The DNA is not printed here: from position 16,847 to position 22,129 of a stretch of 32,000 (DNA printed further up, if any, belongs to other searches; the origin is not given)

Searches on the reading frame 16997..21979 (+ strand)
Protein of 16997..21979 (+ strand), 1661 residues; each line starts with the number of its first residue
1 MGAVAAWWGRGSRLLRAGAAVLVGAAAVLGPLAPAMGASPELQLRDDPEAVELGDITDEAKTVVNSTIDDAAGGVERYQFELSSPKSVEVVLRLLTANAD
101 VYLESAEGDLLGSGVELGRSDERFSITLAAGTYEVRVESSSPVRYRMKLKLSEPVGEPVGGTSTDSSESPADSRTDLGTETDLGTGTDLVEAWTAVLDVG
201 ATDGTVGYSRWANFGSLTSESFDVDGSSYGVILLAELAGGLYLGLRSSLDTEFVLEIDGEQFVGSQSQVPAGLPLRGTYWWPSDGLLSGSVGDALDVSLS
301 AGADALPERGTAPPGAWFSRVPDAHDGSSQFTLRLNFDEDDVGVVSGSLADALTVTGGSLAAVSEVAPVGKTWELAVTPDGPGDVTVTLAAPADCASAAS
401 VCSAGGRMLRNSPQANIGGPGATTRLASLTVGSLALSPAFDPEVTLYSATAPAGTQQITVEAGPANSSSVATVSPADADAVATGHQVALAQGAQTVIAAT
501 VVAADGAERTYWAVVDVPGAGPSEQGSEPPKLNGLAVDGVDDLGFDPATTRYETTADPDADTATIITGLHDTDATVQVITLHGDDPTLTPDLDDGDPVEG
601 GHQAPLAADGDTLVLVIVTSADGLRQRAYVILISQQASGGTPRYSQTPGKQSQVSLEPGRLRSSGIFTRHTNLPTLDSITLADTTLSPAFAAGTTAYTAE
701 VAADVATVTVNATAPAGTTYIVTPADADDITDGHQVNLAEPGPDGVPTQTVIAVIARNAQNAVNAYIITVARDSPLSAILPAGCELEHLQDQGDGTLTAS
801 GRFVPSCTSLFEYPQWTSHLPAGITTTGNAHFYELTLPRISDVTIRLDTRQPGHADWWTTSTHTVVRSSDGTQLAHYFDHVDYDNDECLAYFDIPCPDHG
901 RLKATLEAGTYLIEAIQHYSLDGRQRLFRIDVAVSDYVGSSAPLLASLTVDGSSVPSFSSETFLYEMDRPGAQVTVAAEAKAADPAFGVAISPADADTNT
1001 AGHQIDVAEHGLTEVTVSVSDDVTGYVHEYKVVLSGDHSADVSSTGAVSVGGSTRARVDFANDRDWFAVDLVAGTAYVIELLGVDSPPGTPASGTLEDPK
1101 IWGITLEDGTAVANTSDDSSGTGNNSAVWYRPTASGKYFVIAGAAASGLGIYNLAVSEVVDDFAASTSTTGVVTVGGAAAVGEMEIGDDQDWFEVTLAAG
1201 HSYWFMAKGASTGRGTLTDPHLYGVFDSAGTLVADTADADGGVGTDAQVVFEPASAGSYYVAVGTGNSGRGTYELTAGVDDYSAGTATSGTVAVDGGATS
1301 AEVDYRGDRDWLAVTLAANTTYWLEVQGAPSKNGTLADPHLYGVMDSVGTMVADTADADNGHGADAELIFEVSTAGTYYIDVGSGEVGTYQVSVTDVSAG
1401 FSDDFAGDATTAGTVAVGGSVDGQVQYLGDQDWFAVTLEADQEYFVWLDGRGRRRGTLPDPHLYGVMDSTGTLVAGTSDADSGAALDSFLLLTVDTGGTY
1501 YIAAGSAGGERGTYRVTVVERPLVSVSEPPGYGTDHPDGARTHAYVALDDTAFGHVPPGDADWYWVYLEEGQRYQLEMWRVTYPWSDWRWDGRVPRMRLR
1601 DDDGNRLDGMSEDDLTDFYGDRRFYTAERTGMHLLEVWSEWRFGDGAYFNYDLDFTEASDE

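Call 11: search_protein_families(library=padloc, proteins=[window:16997-21979:+], max_evalue=0.01)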
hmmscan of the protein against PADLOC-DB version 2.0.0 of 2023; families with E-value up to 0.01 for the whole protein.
window:16997-21979:+ (1661 aa): 0 families

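Call 39: search_protein_families(library=pfam, proteins=[window:16997-21979:+], max_evalue=0.001)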
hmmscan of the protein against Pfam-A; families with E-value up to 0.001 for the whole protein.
window:16997-21979:+ (1661 aa): 2 families
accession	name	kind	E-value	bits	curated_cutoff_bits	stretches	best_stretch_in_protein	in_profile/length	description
PF04151.21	PPC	-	1.1e-28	100.3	25.9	4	1189-1263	1-68/70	Bacterial pre-peptidase C-terminal domain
PF12733.13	Cadherin-like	-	7.4e-22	78.1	24.2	3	429-511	4-82/89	Cadherin-like beta sandwich domain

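Call 55: search_protein_families(library=ncbifam, proteins=[window:16997-21979:+], max_evalue=0.001)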
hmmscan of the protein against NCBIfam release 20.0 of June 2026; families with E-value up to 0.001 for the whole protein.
window:16997-21979:+ (1661 aa): 0 families
